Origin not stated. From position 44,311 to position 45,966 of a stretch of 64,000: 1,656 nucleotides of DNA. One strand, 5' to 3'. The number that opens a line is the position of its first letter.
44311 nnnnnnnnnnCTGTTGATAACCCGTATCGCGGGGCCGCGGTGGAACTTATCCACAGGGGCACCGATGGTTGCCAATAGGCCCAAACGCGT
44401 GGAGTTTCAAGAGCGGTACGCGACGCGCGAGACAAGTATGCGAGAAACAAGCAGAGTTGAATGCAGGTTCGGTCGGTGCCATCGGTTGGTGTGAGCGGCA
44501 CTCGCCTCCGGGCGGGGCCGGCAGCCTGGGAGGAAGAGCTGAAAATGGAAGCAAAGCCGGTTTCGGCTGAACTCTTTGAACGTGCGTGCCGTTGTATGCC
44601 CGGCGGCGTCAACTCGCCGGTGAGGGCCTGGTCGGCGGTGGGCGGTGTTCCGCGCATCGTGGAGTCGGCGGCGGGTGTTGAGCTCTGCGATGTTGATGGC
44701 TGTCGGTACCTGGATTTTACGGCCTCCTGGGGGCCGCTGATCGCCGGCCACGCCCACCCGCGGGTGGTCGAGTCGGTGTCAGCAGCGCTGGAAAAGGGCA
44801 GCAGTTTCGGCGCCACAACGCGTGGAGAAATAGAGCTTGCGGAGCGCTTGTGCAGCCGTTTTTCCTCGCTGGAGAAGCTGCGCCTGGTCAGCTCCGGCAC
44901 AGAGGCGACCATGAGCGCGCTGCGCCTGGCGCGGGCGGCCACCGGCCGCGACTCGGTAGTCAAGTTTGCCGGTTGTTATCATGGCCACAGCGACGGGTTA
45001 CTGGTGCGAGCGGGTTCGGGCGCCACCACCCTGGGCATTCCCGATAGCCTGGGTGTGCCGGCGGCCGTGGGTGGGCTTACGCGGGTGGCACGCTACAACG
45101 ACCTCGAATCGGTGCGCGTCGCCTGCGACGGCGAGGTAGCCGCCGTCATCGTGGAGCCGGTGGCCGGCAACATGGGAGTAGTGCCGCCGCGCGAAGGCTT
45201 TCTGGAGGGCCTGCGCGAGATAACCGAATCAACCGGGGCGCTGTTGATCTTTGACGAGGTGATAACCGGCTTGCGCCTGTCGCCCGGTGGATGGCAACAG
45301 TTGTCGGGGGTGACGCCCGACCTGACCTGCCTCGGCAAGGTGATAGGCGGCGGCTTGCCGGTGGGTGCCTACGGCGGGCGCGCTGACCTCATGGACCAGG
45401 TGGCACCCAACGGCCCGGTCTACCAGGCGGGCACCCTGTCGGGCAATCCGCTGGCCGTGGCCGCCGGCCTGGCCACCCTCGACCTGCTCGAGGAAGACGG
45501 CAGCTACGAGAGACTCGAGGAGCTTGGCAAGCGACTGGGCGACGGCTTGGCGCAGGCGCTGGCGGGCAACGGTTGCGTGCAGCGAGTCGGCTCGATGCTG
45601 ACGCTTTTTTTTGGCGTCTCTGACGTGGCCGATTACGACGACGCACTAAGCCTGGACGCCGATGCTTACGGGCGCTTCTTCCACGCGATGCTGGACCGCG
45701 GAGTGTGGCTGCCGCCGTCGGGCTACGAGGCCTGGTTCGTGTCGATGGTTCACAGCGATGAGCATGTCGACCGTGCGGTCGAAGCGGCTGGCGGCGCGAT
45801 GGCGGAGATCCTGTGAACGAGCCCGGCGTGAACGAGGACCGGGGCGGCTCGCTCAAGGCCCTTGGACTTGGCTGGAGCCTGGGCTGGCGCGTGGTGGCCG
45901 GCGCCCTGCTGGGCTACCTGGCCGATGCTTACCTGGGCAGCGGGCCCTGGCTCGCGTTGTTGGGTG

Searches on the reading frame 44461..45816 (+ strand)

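Call 66: search_protein_families(library=pfam, proteins=[window:44461-45816:+], max_evalue=0.001)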
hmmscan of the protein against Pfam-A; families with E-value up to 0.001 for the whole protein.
window:44461-45816:+ (451 aa): 1 family
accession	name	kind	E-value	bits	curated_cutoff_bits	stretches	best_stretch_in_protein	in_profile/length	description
PF00202.27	Aminotran_3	-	2.5e-74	250.8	30.5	1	64-441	10-397/403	Aminotransferase class-III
